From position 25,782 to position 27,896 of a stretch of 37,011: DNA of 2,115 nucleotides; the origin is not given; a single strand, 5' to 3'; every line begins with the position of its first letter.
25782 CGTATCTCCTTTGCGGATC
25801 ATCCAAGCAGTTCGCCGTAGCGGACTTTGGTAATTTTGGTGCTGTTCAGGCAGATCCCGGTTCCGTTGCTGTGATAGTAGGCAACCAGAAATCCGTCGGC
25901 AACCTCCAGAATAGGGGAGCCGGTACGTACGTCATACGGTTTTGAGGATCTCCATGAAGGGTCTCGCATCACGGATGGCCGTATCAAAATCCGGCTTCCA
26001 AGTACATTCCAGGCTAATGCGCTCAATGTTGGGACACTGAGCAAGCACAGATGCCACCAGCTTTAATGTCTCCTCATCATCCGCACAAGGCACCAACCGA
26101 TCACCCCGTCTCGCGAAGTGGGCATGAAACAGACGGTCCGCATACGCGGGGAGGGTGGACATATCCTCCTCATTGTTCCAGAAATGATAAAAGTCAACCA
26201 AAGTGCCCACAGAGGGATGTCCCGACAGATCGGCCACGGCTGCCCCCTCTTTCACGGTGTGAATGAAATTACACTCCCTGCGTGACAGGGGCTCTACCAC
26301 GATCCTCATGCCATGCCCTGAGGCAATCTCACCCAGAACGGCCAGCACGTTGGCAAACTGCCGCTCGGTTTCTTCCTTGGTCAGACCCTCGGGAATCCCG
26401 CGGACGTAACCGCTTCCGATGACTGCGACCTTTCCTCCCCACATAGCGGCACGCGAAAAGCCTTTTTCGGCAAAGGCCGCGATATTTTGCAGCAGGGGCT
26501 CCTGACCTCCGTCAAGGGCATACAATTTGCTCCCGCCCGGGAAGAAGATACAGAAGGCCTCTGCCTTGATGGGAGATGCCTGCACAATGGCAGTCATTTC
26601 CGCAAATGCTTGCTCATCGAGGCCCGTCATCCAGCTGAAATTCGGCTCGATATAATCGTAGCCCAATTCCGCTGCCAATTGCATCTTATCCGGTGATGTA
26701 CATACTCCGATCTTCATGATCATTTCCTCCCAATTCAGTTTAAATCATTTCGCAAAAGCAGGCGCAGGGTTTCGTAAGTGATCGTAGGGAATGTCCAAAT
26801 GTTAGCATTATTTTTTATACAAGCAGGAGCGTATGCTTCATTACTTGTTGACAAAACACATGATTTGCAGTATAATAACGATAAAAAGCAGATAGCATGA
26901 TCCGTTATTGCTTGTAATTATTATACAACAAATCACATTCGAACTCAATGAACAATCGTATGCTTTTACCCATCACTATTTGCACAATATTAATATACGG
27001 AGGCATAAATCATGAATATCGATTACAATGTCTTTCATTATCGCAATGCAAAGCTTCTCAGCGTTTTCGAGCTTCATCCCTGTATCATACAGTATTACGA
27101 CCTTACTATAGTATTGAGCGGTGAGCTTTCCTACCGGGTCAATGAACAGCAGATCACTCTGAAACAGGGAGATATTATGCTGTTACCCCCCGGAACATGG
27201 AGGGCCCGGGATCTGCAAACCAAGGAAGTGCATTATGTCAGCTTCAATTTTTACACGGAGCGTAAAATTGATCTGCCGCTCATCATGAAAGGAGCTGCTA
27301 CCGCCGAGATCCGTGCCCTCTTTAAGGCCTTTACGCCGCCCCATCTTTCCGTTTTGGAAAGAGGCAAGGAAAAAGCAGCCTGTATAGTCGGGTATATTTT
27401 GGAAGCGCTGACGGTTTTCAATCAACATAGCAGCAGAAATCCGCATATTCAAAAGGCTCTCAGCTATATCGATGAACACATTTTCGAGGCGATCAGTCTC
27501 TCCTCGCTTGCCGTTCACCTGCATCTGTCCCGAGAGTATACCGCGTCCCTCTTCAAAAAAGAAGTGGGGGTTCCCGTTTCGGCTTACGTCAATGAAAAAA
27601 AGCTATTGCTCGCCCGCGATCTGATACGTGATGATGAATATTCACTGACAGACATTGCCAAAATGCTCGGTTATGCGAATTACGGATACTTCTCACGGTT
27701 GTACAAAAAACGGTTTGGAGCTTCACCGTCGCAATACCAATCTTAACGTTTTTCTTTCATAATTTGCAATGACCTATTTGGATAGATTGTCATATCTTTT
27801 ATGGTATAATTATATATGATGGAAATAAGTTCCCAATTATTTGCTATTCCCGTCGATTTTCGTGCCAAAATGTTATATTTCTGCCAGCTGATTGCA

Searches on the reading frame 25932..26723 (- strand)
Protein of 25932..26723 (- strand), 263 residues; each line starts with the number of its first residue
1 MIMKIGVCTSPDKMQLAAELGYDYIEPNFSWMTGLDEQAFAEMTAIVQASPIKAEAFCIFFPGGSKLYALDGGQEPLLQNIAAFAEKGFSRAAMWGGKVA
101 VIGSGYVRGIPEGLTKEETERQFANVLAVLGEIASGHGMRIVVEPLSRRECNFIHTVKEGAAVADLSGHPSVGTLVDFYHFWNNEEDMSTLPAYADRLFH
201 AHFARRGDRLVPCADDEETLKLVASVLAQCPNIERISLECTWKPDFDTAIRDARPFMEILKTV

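Call 29: search_protein_families(library=pfam, proteins=[window:25932-26723:-], max_evalue=0.001)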
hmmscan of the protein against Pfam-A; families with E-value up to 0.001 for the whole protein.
window:25932-26723:- (263 aa): 1 family
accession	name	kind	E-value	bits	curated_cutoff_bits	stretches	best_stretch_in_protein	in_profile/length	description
PF01261.30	AP_endonuc_2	-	9.9e-23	81.5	31.1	1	15-205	2-187/249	Xylose isomerase-like TIM barrel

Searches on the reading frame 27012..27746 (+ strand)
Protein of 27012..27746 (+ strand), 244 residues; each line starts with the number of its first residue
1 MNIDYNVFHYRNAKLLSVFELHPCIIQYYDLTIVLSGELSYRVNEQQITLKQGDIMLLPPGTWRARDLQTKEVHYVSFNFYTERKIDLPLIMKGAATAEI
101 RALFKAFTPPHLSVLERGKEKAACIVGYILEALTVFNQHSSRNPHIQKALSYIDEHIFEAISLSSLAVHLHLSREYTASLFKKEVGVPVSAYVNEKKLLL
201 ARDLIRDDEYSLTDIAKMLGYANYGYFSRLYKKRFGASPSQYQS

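Call 29: search_protein_families(library=pfam, proteins=[window:27012-27746:+], max_evalue=0.001)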
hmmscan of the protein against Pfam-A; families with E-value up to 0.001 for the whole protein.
window:27012-27746:+ (244 aa): 4 families
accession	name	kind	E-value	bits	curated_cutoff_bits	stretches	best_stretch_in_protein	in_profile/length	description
PF12833.13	HTH_18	-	3.2e-19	69.4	33.6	1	166-243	1-78/80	Helix-turn-helix domain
PF00165.29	HTH_AraC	-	5.7e-15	55.5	26.6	1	206-243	2-41/42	Bacterial regulatory helix-turn-helix proteins, AraC family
PF07883.17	Cupin_2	-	2.2e-06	27.7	27.2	1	31-64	21-54/70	Cupin domain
PF02311.25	AraC_binding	-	0.00011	22.3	21.1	1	28-62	23-57/135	AraC-like ligand binding domain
